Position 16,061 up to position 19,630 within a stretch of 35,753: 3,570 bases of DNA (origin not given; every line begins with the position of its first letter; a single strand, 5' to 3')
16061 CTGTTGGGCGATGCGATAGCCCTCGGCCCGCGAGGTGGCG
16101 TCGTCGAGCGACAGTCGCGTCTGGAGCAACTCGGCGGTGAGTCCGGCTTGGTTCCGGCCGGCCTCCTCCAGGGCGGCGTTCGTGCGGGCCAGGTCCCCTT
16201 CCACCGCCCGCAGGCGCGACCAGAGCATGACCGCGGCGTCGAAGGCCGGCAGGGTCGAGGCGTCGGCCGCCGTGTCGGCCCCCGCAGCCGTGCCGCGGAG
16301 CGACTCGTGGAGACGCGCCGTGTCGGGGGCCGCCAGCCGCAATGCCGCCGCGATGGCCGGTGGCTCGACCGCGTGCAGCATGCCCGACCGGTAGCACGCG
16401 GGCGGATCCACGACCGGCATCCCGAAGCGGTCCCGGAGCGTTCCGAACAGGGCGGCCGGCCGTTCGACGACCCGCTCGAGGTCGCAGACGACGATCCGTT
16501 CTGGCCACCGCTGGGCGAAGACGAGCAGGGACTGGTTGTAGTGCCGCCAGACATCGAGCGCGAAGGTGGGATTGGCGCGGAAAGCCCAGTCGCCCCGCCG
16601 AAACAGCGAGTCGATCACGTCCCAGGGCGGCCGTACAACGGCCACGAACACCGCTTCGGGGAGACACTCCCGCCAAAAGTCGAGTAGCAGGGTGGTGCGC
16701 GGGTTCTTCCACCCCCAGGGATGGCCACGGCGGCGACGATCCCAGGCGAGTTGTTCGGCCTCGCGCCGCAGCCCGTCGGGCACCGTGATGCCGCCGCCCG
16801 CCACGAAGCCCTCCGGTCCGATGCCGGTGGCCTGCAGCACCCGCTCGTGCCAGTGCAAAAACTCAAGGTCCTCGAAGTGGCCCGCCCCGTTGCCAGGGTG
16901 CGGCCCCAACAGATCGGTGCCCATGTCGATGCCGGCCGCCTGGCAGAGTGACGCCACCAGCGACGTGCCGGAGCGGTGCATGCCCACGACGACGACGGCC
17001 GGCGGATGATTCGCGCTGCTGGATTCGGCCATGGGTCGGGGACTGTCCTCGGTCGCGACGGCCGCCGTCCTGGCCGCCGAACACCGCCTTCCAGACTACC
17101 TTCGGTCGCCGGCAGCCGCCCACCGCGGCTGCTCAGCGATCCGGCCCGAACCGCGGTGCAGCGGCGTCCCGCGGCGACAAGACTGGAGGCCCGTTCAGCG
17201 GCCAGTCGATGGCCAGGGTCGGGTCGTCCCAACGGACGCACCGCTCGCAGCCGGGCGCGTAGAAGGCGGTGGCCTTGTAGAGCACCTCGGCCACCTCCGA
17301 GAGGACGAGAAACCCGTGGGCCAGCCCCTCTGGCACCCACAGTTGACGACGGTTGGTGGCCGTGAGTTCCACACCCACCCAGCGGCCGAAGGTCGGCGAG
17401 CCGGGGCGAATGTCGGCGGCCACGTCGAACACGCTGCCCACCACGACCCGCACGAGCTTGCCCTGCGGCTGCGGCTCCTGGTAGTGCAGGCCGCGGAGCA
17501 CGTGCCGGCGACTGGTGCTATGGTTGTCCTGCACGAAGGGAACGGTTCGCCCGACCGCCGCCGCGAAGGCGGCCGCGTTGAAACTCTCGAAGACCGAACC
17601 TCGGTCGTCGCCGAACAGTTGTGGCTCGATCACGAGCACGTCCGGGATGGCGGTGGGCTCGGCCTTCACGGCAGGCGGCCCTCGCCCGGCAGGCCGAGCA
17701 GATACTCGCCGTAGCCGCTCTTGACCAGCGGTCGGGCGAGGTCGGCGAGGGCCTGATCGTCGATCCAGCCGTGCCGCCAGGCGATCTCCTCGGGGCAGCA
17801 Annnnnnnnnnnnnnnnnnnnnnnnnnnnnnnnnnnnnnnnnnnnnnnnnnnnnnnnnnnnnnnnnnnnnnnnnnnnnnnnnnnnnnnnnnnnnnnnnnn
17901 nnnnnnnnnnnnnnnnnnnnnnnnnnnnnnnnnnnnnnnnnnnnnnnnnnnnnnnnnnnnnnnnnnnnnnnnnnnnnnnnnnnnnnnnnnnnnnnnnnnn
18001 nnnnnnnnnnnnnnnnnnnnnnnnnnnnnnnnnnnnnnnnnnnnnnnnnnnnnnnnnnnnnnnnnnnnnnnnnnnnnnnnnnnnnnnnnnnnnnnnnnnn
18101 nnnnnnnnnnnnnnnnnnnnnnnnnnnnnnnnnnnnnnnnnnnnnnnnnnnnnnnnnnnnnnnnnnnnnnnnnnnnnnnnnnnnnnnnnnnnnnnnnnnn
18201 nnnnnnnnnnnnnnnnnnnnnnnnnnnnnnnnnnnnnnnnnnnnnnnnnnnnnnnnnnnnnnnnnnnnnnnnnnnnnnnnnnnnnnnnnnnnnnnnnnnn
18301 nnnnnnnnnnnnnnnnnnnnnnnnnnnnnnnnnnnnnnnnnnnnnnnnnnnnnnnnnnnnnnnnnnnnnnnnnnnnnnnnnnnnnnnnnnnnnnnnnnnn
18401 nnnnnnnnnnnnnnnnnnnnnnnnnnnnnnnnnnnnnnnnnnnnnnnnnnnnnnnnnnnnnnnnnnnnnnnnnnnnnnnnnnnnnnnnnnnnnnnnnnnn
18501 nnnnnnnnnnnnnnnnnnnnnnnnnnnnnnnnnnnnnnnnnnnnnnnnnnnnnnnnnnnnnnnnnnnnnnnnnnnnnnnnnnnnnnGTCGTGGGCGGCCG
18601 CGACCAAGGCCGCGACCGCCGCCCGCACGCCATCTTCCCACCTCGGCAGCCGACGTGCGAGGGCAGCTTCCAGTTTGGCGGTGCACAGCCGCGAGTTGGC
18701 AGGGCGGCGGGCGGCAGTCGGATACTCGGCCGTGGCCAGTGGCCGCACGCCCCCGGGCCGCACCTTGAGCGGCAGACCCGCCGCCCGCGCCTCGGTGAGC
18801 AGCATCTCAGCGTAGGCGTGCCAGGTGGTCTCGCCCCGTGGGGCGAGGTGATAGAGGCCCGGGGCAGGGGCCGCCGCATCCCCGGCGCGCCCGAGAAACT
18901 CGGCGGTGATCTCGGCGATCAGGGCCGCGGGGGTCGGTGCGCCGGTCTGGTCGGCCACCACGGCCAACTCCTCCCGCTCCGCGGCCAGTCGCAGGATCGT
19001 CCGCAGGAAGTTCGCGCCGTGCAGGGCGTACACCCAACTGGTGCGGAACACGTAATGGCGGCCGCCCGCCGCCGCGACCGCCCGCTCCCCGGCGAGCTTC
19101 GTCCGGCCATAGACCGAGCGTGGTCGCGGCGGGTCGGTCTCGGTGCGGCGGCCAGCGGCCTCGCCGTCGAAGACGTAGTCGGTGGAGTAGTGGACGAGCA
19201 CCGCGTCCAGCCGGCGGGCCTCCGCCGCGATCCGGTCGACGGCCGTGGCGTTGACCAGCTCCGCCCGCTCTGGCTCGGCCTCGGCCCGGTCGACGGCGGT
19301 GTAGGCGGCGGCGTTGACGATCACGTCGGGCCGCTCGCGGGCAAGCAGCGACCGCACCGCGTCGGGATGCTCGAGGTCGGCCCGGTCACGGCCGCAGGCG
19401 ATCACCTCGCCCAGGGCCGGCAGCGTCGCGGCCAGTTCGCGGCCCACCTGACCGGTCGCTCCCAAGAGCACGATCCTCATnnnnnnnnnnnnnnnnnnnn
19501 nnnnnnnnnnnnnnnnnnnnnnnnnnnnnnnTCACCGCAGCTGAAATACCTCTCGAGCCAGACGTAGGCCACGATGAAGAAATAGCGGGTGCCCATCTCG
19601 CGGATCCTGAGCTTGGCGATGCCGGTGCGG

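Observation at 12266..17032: Five-module 1588-aa enzyme with sulfotransferase, long coiled coil and three glycosyltransferase-type modules: a candidate single-protein polymerase/terminator with a sulfate cap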

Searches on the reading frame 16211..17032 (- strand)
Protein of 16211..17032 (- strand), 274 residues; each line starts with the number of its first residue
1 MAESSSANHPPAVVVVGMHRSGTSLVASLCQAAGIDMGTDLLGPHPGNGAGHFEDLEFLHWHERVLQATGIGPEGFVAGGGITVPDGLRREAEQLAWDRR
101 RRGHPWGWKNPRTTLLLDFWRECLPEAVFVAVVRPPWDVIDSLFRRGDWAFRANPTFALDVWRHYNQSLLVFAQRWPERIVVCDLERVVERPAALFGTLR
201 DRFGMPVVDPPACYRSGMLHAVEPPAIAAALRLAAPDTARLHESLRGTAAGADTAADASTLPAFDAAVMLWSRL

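Call 11: search_solved_structures(query=window:16211-17032:-, max_evalue=10, show_alignments=3)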
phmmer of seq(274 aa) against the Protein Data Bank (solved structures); distinct sequences matched with E-value up to 10: 1.
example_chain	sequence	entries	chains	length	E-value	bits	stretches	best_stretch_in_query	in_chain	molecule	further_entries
4gox_A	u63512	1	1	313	0.81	12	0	116-196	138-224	Polyketide synthase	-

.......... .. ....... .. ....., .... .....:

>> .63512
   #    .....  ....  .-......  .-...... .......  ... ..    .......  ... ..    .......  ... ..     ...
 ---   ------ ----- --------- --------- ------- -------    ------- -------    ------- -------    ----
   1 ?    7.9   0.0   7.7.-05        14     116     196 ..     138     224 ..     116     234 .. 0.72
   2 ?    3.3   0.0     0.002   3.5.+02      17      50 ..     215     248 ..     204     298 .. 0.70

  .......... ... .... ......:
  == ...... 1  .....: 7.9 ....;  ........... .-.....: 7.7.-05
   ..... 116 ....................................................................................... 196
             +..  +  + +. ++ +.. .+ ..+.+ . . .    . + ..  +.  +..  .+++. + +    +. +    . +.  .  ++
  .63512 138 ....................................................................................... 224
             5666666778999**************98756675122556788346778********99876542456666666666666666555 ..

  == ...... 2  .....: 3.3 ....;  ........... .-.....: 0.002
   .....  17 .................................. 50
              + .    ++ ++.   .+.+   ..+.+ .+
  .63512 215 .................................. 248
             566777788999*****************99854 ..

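Call 56: search_solved_structures(query=A3, max_evalue=1, show_alignments=3)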
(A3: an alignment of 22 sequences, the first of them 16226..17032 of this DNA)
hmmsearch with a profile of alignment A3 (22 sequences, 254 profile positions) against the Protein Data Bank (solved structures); distinct sequences matched with E-value up to 1: 13.
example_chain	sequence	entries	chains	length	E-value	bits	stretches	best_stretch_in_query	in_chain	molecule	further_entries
4gox_A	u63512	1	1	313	8.2e-10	41.7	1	115-207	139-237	Polyketide synthase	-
4gbm_A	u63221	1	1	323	1.1e-09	41.2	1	119-208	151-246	CurM Sulfotransferase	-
9wp1_A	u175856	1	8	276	5e-08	35.8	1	98-216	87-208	Protein-tyrosine sulfotransferase 1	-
5wrj_A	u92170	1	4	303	6e-08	35.6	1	99-215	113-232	Protein-tyrosine sulfotransferase 1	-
5wri_A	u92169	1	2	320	7.2e-08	35.3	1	99-215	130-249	Protein-tyrosine sulfotransferase 1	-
8w5z_A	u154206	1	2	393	1.9e-06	30.6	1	103-219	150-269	Protein-tyrosine sulfotransferase (Fragment)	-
9wwe_A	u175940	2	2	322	0.00034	23.3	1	92-207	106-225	Protein-tyrosine sulfotransferase 2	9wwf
3ap1_A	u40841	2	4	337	0.0004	23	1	92-207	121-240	Protein-tyrosine sulfotransferase 2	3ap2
3ap3_A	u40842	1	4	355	0.00045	22.9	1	92-207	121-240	Protein-tyrosine sulfotransferase 2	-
2z6v_A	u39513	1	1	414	0.099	15.2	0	86-210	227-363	Putative uncharacterized protein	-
5z5b_A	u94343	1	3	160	0.13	14.8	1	9-45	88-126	Protein-tyrosine phosphatase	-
5z59_A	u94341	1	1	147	0.54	12.8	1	9-45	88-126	Protein-tyrosine phosphatase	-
5z5a_A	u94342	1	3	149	0.55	12.7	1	9-45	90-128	Protein-tyrosine phosphatase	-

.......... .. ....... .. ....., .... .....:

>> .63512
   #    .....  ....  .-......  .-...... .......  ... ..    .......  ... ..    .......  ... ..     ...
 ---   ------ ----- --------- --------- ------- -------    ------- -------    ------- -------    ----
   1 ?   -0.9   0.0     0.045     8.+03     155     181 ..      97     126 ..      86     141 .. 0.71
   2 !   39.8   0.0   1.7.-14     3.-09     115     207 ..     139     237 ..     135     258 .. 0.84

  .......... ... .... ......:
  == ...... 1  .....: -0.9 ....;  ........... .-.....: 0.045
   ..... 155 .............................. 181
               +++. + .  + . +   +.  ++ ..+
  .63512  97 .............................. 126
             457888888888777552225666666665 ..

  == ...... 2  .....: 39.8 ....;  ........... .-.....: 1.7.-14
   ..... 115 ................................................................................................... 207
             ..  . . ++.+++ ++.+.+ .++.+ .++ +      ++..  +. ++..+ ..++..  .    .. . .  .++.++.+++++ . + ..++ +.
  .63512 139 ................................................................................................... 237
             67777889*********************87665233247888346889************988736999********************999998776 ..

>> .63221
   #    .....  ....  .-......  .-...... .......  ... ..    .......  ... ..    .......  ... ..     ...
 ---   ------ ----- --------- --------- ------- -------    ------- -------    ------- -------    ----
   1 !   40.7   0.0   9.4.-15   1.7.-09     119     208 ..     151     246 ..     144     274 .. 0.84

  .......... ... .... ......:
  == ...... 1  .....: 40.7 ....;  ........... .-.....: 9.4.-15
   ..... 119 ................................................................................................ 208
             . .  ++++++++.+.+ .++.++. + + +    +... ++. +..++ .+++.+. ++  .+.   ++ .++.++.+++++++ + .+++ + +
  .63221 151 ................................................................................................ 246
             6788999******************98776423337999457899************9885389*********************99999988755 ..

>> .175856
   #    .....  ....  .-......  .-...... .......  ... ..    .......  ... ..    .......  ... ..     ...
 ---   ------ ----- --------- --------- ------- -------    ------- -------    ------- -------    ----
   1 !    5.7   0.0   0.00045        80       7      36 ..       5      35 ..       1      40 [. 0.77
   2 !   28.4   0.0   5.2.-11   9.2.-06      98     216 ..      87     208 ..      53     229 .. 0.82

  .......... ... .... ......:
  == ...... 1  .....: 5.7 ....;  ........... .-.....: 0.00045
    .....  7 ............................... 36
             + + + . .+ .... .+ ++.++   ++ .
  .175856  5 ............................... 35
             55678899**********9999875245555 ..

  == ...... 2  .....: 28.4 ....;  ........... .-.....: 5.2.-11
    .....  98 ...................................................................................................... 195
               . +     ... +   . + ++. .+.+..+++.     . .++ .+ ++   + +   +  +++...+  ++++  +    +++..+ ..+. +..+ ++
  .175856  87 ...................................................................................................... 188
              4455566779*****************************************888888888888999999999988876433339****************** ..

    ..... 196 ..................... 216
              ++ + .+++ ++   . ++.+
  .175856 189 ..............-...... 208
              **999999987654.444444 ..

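Call 88: search_protein_representatives(protein=window:16226-17032:-)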
Query: 269 residues. Proteins with E-value up to 0.001 (for the whole library): 13906; up to 1e-10: 4022; up to 1e-30: 505. The best 150 are listed.
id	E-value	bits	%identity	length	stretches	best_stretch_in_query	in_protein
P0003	7.6e-109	379.6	65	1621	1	1-269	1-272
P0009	4.9e-79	281.8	52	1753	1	1-250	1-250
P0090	5.9e-71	255.3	50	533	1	9-250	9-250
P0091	2.8e-70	253.0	46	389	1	8-252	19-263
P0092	2.6e-69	249.9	51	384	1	11-267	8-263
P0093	1.4e-65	237.7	46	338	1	6-254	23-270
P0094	1.5e-65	237.5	46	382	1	9-248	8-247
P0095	7.0e-65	235.3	44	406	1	9-263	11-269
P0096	1.3e-64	234.5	45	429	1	13-261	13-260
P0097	1.3e-64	234.5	46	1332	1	9-258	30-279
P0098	2.2e-64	233.7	46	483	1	4-255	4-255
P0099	6.5e-64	232.2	46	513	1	11-261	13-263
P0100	6.8e-64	232.1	46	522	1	1-258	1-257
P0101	1.3e-63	231.1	47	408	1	12-257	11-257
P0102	3.5e-63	229.8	48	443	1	6-260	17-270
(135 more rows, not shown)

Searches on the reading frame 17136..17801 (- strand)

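Call 43: search_protein_families(library=pfam, proteins=[window:17136-17801:-], max_evalue=0.01)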
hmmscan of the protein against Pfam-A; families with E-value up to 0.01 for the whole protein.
window:17136-17801:- (222 aa): 1 family
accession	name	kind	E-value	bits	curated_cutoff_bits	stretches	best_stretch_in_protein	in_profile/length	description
PF00908.23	dTDP_sugar_isom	-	8.2e-70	234.3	27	1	50-218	2-166/168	dTDP-4-dehydrorhamnose 3,5-epimerase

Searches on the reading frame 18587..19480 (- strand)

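Call 8: search_protein_families(library=pfam, proteins=[window:18587-19480:-], max_evalue=0.001)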
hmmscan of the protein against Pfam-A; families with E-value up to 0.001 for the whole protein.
window:18587-19480:- (298 aa): 5 families
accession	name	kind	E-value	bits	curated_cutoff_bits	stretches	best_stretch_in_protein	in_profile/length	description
PF04321.23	RmlD_sub_bind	-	7e-98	327.7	27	1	1-292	1-285/287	RmlD substrate binding domain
PF01370.27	Epimerase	-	3.6e-23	82.6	20.9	1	3-168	1-195/240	NAD dependent epimerase/dehydratase family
PF16363.11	GDP_Man_Dehyd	-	3.9e-13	50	27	1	33-138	58-167/332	GDP-mannose 4,6 dehydratase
PF07993.18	NAD_binding_4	-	9.3e-05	22.1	20.1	1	49-152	87-209/258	Male sterility protein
PF02719.21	Polysacc_synt_2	-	0.0005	19.8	20.2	0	34-138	61-152/293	Polysaccharide biosynthesis protein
